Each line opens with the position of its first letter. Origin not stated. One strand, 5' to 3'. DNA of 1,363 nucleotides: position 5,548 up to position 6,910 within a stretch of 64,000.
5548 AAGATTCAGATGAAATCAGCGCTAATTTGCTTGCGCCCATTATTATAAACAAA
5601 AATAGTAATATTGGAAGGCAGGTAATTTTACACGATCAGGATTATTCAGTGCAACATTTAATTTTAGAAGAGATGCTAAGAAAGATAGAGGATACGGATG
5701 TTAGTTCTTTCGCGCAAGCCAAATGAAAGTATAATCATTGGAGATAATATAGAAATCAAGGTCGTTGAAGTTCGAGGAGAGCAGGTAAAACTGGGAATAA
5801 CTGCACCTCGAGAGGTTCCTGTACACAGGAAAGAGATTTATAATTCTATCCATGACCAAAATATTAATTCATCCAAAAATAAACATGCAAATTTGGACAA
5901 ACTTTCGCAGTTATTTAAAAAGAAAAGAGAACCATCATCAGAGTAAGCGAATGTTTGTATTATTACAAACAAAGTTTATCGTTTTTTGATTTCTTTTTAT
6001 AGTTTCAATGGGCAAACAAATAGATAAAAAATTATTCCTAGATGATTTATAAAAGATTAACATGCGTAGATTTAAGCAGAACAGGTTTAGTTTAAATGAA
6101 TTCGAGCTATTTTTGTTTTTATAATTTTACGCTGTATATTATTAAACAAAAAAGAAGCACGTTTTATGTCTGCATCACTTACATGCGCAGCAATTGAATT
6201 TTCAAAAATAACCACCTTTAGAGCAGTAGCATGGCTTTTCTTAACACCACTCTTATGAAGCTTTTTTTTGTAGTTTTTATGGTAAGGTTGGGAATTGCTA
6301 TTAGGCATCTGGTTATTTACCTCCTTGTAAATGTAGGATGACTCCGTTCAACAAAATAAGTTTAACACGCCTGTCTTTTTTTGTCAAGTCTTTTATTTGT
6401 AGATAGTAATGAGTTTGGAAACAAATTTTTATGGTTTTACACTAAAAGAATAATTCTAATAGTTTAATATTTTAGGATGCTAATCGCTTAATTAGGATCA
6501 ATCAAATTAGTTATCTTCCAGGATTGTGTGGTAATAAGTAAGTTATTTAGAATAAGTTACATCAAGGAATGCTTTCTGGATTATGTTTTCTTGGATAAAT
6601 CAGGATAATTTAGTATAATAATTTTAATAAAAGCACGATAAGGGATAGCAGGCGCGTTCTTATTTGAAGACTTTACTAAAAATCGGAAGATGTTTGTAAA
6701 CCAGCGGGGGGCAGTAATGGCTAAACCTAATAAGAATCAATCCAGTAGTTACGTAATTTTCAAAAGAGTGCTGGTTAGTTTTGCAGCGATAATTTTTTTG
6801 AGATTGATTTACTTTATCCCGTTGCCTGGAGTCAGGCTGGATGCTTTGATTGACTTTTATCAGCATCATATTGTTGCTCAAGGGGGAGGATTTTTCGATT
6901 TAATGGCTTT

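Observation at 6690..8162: Stand-alone SecY-like translocon paralog fused to a DUF2007-like cytoplasmic domain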

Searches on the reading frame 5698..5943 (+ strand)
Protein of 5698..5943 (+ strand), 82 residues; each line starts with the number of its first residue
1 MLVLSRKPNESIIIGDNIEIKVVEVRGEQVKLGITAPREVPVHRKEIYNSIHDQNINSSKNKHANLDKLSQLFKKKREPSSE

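Call 35: search_protein_families(library=pfam, proteins=[window:5698-5943:+], max_evalue=0.001)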
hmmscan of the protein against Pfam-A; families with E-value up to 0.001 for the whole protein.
window:5698-5943:+ (82 aa): 1 family
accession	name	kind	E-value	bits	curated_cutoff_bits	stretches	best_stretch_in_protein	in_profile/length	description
PF02599.21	CsrA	-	1.1e-27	96.2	27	1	1-52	1-52/53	Global regulator protein family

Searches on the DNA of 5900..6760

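Call 86: search_rna_families(source=window, start=5900, end=6760, threshold=evalue, max_evalue=1)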
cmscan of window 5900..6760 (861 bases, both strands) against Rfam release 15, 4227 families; matches with E-value up to 1: 0.
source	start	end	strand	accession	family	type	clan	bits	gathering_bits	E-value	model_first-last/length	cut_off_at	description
